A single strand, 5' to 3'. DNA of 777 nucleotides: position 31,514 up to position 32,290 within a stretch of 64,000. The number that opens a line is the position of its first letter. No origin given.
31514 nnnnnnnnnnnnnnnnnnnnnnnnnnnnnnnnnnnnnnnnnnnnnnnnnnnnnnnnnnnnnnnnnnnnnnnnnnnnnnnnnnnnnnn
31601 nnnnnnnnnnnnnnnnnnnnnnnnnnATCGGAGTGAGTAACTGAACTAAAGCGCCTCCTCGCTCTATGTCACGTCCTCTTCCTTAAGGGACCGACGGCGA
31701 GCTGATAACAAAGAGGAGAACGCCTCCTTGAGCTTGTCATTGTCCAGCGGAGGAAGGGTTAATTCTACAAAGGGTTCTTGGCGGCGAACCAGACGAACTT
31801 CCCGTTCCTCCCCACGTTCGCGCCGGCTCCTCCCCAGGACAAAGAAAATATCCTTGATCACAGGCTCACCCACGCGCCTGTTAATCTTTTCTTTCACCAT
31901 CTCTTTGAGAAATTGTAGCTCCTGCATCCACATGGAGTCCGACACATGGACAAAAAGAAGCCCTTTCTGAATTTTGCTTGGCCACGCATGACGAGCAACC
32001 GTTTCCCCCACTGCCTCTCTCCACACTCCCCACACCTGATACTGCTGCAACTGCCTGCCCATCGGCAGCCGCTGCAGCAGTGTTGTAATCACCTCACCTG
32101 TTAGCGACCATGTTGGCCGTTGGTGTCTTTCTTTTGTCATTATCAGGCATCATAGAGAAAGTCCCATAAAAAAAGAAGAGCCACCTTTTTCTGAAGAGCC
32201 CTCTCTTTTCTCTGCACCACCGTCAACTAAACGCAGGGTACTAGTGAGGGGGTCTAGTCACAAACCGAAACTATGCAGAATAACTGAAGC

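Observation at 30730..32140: DciA-like (DUF721) gene immediately followed by a Clp1/Grc3-type polynucleotide kinase homolog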

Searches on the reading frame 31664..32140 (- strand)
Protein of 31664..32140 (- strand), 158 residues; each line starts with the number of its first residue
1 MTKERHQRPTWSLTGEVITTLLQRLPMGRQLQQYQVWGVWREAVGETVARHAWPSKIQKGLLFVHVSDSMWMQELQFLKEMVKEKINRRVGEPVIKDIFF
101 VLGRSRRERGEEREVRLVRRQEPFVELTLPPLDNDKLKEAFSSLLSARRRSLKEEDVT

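Call 3: search_protein_families(library=pfam, proteins=[window:31664-32140:-], max_evalue=1)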
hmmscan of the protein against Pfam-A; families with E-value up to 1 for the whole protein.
window:31664-32140:- (158 aa): 1 family
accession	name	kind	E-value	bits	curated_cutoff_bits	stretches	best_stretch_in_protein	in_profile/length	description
PF05258.17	DciA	-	1.5e-21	76.9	24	1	15-100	3-89/89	Dna[CI] antecedent, DciA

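Call 4: search_protein_families(library=ncbifam, proteins=[window:31664-32140:-], max_evalue=1)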
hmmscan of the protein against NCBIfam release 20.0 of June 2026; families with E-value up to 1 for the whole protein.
window:31664-32140:- (158 aa): 2 families
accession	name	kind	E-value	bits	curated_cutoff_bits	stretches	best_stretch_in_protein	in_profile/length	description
NF002871.0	PRK03195.1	equivalog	2.1e-09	37.5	246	1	17-98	79-160/187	DUF721 family protein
NF001031.0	PRK00111.1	equivalog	1.2e-05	25.6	293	1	14-98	69-153/180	hypothetical protein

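Call 6: search_solved_structures(query=window:31664-32140:-, max_evalue=1, show_alignments=2)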
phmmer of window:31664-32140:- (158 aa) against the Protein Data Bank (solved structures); distinct sequences matched with E-value up to 1: 1.
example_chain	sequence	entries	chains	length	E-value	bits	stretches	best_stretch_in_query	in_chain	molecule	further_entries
7ykm_A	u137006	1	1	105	2.4e-05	27.5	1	20-103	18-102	DciA DUF721 domain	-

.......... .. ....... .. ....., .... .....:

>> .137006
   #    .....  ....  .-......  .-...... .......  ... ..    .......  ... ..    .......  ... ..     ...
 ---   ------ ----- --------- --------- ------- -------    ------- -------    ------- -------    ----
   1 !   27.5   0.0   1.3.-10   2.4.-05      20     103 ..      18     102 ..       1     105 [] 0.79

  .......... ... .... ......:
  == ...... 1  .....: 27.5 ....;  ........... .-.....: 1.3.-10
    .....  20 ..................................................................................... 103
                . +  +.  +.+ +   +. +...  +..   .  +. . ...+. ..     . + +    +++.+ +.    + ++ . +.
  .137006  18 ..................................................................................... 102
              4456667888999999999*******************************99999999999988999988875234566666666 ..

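Call 35: list_cluster_members(proteins=[P0001, window:31664-32140:-, window:32501-35464:+])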
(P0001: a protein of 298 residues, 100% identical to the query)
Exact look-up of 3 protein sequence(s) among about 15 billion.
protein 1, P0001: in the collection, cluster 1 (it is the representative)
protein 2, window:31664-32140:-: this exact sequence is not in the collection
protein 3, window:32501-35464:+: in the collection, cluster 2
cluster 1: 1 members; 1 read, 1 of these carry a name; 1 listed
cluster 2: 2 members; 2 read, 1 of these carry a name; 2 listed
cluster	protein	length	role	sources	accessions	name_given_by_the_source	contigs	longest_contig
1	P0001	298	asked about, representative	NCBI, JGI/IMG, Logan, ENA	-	polynucleotide 5'-hydroxyl-kinase GRC3/NOL9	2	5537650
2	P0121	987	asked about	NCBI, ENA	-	-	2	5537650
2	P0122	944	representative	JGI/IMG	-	ribonucleoside-diphosphate reductase alpha chain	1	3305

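Call 36: find_homologous_proteins(query=window:31664-32140:-, max_evalue=0.001)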
Query window:31664-32140:- (158 aa): 11 proteins with E <= 0.001 among 220 candidates.
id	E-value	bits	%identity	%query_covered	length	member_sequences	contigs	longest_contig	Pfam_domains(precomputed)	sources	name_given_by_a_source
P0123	1.6e-85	302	99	90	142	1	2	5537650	PF05258.18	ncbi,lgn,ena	-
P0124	5.4e-62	226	68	88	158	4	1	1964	PF05258.18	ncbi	-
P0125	1.3e-60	222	77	87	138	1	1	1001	PF05258.18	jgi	-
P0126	6.6e-60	219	65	100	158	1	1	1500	PF05258.18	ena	-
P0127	3.7e-50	188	77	67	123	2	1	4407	PF05258.18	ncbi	-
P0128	2.3e-33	133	75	56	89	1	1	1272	PF05258.18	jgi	jgi:hypothetical protein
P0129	6.1e-31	125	69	56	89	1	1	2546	-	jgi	jgi:hypothetical protein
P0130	5.2e-23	100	66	44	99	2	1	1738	-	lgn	-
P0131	9.6e-18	82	48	57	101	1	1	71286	PF05258.18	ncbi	-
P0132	1.2e-9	56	37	62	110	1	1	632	PF05258.18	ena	-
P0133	1.1e-8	53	35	62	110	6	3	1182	PF05258.18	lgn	-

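Call 66: search_protein_families(library=padloc, proteins=[window:31664-32140:-], max_evalue=0.1)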
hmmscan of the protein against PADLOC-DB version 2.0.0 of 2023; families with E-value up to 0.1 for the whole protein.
window:31664-32140:- (158 aa): 0 families

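Call 67: predict_structure(alignment_id=A4)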
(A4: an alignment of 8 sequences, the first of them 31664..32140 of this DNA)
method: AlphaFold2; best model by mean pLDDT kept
length: 158 residues; sequences in the alignment: 8
mean_pLDDT: 71.0   pTM: 0.49
mean pLDDT of the five models: 71.0, 70.0, 69.4, 67.7, 66.2
residues with pLDDT >= 90: 38; 70-90: 42; 50-70: 52; < 50: 26
segments of 3 or more residues with pLDDT < 50: 1-11, 108-116
pLDDT, mean of each block of 10 residues (from residue 1): 41 56 63 87 88 89 91 91 92 89 61 46 50 62 69 55
secondary structure, 60 per line:
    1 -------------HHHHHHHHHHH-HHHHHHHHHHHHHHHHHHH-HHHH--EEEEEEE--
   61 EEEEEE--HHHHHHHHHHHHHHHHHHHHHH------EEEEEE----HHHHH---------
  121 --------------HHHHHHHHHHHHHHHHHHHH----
elements in order: H14-24 H26-44 H46-49 E52-58 E61-66 H69-90 E97-102 H107-111 H135-154

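Call 71: fold_search(model_id=the predicted structure, library=pdb)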
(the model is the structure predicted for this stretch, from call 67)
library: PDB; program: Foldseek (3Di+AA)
matches with E <= 10: 747; with E <= 0.001: 1
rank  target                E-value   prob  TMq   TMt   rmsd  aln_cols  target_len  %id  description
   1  7ykm                  7.7e-06  1.00  0.45  0.84   1.6        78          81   28  Structure of DciA DUF721 domain from Deinococcus radiodurans (released 2023-08-02)
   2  8a3v_C                3.8e-03  1.00  0.42  0.44  10.0       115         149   10  Crystal structure of the Vibrio cholerae replicative helicase (VcDnaB) in complex with its loader protein (VcDciA) (released 2023-02-15)
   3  4tps_D                4.9e-03  1.00  0.37  0.65   2.8        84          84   15  Sporulation Inhibitor of DNA Replication, SirA, in complex with Domain I of DnaA (released 2014-07-30)
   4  8a3v_D                5.6e-03  1.00  0.46  0.49  14.9       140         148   11  Crystal structure of the Vibrio cholerae replicative helicase (VcDnaB) in complex with its loader protein (VcDciA) (released 2023-02-15)
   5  4tps_B                8.9e-03  1.00  0.35  0.61   6.5        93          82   14  Sporulation Inhibitor of DNA Replication, SirA, in complex with Domain I of DnaA (released 2014-07-30)
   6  9g5d_a                2.6e-02  0.93  0.37  0.39  16.4       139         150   12  Assembly intermediate of human mitochondrial ribosome small subunit (State C) (released 2025-04-23)
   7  7afq_MODEL_1_V        4.0e-02  0.95  0.34  0.51   4.1        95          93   14  Ribosome binding factor A (RbfA) (released 2020-12-16)
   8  2dyj_A                5.3e-02  0.99  0.39  0.63   3.3        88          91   14  Crystal structure of ribosome-binding factor A from Thermus thermophilus HB8 (released 2007-03-14)
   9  7pny_a                6.0e-02  0.66  0.34  0.27  20.6       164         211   13  Assembly intermediate of human mitochondrial ribosome small subunit without mS37 in complex with RBFA and METTL15 conf (released 2022-06-15)
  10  2m5o_MODEL_1_A        7.3e-02  0.90  0.33  0.50  11.4       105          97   10  Solution NMR Structure CTD domain of NFU1 Iron-Sulfur Cluster Scaffold Homolog from Homo sapiens, Northeast St (released 2013-05-01)
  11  2z51                  8.4e-02  0.96  0.34  0.34   3.3        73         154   11  Crystal structure of Arabidopsis CnfU involved in iron-sulfur cluster biosynthesis (released 2008-07-15)
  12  3lno_B                1.0e-01  0.91  0.37  0.50   3.9        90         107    8  Crystal Structure of Domain of Unknown Function DUF59 from Bacillus anthracis (released 2010-02-16)
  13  3w64_B                1.0e-01  0.38  0.20  0.34   6.4        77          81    9  MamM-CTD 215-293 (released 2014-04-16)
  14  1jos                  1.1e-01  0.93  0.36  0.52   3.5        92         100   14  Ribosome Binding Factor A(rbfA) (released 2003-06-24)
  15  3lno_F                1.1e-01  0.90  0.36  0.49   3.9        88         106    8  Crystal Structure of Domain of Unknown Function DUF59 from Bacillus anthracis (released 2010-02-16)
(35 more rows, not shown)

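Call 82: find_encoding_contigs(protein=P0131, flank=6000, max_places=2)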
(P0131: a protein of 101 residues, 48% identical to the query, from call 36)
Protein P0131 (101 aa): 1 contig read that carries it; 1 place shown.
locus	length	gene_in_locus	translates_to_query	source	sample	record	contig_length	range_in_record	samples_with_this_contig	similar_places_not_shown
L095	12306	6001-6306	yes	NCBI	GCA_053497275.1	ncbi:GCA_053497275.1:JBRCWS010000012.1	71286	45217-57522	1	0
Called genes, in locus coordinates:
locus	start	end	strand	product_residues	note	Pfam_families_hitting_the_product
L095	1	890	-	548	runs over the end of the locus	PF14849:YidC_periplas, PF02096:60KD_IMP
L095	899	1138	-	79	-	PF01809:YidD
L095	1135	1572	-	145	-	PF00825:Ribonuclease_P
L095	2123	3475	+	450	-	PF11638:DnaA_N, PF01695:IstB_IS21, PF00308:Bac_DnaA, PF08299:Bac_DnaA_C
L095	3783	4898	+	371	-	PF00712:DNA_pol3_beta, PF02767:DNA_pol3_beta_2, PF02768:DNA_pol3_beta_3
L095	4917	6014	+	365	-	PF02463:SMC_N, PF13175:AAA_15, PF13476:AAA_23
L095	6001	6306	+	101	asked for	PF05258:DciA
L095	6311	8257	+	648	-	PF02518:HATPase_c, PF00204:DNA_gyraseB, PF01751:Toprim, PF00986:DNA_gyraseB_C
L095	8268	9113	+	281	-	PF14371:DUF4412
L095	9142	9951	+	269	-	PF01170:UPF0020 (faint), PF01555:N6_N4_Mtase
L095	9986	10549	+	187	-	PF01844:HNH, PF14279:HNH_5 (weak)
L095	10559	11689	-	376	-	PF00226:DnaJ, PF01556:DnaJ_C, PF15777:Anti-TRAP (faint), PF00684:DnaJ_CXXCXGXG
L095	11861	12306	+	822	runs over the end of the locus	PF00521:DNA_topoisoIV, PF03989:DNA_gyraseA_C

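Call 84: find_related_loci(query=A4, collection=metagenome_contigs, flank=5000)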
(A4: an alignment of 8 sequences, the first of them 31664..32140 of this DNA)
Query A4 (158 aa) in metagenome_contigs; peptide patterns used: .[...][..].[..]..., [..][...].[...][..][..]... (x = any residue, [..] = any of these).
523 stretches matched a pattern; 127 encode a relative of the query (tblastn E <= 1e-3); the best 80 are kept; 80 distinct loci.
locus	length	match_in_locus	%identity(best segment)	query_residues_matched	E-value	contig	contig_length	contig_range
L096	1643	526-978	52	5-156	3e-47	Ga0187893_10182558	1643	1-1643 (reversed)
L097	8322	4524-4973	50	5-155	1e-37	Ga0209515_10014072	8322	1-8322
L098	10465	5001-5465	31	1-150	5e-21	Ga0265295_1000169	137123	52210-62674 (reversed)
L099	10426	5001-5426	32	17-155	1e-20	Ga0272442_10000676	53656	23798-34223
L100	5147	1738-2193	30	5-146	2e-19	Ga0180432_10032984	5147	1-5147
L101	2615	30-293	41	16-103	6e-19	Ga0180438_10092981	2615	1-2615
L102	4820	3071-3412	38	5-122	4e-18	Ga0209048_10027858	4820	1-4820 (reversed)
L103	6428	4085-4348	42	16-103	6e-18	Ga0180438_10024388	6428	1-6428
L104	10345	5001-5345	30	15-123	2e-17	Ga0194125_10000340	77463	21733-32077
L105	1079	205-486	37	9-103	3e-17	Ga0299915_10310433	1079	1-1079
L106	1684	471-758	38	15-110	4e-17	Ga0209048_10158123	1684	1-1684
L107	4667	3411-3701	38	5-103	5e-17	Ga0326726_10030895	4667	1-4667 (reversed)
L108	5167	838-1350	31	1-154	7e-17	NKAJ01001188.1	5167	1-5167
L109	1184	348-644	38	3-103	7e-17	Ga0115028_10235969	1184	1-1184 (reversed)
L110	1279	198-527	31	1-113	1e-16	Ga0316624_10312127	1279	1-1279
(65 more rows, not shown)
